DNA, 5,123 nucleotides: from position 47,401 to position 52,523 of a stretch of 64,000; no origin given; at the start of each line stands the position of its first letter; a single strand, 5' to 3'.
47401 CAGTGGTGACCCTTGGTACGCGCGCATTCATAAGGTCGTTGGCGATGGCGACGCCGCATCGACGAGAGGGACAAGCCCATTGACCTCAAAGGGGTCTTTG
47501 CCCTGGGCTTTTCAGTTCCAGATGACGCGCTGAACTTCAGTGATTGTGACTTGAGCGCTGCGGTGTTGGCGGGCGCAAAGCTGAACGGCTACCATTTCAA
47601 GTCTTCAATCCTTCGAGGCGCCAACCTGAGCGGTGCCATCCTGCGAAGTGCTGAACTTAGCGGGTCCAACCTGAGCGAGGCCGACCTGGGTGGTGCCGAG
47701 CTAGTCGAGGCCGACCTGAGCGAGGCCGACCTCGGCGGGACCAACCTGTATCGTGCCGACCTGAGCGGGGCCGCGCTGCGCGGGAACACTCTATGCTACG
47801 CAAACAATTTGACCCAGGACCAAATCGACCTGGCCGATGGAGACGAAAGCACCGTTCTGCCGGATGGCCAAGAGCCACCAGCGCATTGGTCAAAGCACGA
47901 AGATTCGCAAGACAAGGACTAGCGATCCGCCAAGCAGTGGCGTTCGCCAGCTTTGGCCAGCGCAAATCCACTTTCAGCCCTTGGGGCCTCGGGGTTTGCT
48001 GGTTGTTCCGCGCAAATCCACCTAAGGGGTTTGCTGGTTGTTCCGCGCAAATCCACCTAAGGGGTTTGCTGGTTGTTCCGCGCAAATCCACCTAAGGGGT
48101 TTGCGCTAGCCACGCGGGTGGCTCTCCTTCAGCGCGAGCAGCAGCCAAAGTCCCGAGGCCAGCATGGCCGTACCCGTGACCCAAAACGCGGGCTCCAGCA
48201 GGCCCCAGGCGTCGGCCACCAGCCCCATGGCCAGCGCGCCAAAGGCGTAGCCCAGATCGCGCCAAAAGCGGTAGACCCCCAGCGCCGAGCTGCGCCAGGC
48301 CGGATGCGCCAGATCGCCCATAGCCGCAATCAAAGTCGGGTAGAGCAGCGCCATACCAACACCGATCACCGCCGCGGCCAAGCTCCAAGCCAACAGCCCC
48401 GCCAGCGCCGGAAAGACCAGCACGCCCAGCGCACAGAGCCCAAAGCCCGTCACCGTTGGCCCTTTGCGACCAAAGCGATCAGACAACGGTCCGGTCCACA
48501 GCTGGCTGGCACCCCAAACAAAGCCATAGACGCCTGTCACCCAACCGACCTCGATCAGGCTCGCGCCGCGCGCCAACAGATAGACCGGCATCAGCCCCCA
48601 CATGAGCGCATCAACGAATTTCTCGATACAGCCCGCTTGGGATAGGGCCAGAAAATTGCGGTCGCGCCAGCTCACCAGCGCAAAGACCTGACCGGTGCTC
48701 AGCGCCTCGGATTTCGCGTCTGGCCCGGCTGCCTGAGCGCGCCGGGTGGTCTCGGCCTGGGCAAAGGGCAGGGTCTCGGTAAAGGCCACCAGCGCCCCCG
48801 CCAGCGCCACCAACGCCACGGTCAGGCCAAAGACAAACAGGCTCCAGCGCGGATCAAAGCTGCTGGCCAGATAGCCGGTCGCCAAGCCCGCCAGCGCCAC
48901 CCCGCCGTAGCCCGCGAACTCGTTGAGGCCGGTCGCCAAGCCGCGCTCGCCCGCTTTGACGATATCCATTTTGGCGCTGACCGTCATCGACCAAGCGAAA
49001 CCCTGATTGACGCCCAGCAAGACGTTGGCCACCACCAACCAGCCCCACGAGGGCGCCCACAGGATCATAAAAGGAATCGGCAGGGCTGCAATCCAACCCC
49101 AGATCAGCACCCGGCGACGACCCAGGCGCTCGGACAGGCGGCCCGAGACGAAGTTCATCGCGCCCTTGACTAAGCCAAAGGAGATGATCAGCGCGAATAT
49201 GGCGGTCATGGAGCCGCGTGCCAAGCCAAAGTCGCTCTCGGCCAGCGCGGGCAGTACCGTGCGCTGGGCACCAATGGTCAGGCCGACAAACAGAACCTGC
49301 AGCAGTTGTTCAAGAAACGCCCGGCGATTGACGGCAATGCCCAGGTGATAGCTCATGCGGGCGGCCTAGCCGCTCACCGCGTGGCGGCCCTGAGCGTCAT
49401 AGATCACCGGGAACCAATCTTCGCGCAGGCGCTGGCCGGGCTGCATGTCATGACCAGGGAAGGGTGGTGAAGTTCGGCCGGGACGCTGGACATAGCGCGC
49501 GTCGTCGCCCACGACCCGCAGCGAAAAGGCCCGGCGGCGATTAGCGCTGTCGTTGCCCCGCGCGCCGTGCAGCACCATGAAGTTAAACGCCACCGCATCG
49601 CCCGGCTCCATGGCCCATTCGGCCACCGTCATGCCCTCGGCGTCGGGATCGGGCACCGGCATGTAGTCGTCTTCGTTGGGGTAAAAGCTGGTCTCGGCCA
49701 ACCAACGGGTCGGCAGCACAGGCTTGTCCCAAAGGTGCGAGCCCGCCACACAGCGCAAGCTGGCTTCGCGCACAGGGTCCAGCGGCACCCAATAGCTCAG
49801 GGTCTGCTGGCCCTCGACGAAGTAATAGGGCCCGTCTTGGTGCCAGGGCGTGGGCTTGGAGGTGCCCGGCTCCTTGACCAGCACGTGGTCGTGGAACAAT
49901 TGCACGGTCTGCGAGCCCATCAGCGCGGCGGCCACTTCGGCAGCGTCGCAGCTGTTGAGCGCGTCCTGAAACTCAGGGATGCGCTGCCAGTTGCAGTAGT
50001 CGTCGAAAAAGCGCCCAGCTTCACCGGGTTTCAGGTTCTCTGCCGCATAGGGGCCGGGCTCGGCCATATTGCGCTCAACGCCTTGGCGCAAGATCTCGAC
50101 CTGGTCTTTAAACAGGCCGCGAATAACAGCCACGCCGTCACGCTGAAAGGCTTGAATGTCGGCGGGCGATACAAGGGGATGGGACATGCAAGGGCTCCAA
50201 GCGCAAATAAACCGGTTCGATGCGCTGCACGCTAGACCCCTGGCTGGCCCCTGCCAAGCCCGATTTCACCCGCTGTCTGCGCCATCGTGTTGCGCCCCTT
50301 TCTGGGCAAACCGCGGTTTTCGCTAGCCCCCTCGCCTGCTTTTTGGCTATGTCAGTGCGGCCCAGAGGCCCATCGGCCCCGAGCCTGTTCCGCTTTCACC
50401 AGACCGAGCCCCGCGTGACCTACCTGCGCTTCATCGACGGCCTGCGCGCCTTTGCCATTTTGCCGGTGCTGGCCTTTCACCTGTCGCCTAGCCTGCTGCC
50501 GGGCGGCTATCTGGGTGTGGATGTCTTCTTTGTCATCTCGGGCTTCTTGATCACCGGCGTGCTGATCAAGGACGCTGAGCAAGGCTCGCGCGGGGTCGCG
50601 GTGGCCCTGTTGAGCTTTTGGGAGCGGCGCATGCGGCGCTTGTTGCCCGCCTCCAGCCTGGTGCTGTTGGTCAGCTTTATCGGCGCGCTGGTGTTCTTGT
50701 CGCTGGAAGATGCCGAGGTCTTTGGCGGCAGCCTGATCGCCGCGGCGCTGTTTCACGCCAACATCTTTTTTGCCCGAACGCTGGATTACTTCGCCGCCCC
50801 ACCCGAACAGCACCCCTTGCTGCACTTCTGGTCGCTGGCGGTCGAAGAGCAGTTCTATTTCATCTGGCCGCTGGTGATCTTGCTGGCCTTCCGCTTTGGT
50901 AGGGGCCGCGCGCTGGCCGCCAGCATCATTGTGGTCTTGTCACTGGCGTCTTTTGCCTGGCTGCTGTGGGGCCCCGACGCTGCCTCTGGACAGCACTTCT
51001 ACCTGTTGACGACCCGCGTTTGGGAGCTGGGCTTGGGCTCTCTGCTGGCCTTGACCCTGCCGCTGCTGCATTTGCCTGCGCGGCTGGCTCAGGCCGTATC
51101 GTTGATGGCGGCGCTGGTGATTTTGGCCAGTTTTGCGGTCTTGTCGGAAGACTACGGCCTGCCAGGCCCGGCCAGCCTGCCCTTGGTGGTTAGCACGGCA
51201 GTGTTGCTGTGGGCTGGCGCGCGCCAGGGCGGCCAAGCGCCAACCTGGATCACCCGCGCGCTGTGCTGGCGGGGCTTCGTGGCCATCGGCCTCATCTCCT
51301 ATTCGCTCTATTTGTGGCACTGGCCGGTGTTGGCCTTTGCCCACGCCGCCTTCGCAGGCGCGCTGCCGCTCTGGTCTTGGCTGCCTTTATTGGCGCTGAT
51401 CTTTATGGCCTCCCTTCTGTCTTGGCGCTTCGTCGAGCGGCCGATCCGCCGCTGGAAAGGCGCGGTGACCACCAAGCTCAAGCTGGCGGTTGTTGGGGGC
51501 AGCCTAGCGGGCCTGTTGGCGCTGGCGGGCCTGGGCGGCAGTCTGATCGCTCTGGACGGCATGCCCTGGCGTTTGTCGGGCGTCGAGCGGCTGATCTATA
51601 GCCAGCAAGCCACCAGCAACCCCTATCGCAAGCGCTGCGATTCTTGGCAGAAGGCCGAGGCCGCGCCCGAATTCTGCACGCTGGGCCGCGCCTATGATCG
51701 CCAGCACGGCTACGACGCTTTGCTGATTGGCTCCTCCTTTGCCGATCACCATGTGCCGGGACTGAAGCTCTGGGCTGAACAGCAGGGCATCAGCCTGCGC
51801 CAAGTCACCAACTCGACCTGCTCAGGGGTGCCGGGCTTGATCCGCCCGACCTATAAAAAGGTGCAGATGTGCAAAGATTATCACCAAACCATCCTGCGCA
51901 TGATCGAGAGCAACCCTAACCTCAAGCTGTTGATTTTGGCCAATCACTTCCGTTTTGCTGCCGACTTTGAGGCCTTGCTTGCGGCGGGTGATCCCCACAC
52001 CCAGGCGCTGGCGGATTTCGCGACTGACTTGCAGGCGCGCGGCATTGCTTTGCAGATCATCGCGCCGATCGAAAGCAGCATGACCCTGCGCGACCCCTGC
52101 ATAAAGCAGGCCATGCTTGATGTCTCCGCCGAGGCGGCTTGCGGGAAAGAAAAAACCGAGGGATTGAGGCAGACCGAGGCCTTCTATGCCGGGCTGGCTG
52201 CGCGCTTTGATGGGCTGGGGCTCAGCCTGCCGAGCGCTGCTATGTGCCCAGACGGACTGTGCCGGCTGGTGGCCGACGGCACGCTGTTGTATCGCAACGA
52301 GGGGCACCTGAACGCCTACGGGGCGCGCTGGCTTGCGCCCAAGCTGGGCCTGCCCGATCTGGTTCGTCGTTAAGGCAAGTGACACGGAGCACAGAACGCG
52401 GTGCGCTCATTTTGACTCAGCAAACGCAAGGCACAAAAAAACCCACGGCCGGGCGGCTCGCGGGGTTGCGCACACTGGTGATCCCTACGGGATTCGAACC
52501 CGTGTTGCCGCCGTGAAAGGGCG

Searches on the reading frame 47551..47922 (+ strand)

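Call 60: search_protein_families(library=pfam, proteins=[window:47551-47922:+], max_evalue=0.00001)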
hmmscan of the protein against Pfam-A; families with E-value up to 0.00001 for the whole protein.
window:47551-47922:+ (123 aa): 2 families
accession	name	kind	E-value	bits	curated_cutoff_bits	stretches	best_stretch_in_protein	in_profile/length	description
PF00805.28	Pentapeptide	-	2.7e-20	72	20.2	2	34-73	1-40/40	Pentapeptide repeats (8 copies)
PF13599.13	Pentapeptide_4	-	8.2e-08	32.6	38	1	14-85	6-77/78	Pentapeptide repeat region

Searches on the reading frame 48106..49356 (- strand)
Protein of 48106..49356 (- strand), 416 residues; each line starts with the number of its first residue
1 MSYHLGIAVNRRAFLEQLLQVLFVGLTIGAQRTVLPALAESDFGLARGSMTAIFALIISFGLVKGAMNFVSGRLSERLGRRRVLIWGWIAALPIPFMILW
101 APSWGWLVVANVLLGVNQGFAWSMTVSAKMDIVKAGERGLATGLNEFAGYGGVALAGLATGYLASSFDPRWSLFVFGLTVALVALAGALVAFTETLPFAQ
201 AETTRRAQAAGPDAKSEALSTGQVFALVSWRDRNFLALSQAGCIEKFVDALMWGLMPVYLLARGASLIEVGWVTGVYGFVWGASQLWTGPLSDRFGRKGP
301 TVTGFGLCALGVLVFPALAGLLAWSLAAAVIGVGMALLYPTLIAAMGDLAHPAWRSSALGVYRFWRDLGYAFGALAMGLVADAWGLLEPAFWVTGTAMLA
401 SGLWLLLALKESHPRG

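Call 60: search_protein_families(library=pfam, proteins=[window:48106-49356:-], max_evalue=0.00001)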
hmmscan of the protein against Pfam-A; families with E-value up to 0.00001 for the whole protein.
window:48106-49356:- (416 aa): 1 family
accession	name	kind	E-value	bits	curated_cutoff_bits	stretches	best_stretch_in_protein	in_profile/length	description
PF07690.21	MFS_1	-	2.2e-43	149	33.4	2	21-225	5-205/347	Major Facilitator Superfamily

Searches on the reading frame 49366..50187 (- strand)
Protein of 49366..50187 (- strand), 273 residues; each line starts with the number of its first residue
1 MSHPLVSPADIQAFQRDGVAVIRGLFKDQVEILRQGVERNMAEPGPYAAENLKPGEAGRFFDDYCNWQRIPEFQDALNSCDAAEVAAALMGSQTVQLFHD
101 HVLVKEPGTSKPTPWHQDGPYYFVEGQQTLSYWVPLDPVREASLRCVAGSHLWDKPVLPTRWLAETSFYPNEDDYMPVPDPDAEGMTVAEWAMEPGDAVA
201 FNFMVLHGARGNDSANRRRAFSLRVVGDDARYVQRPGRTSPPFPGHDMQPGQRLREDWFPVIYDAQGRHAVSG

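Call 60: search_protein_families(library=pfam, proteins=[window:49366-50187:-], max_evalue=0.00001)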
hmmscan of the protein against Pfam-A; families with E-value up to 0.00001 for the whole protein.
window:49366-50187:- (273 aa): 1 family
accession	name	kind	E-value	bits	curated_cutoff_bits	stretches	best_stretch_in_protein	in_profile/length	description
PF05721.19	PhyH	-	2.9e-28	100.1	22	1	14-220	1-213/213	Phytanoyl-CoA dioxygenase (PhyH)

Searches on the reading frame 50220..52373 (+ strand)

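Call 60: search_protein_families(library=pfam, proteins=[window:50220-52373:+], max_evalue=0.00001)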
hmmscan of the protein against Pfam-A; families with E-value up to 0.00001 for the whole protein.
window:50220-52373:+ (717 aa): 2 families
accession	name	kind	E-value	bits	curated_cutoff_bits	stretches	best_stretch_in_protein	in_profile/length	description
PF19040.6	SGNH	-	5.5e-28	98.8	27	1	473-708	2-245/248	SGNH domain (fused to AT3 domains)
PF01757.29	Acyl_transf_3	-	1.4e-19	70.8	31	1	70-400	2-323/326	Acyltransferase domain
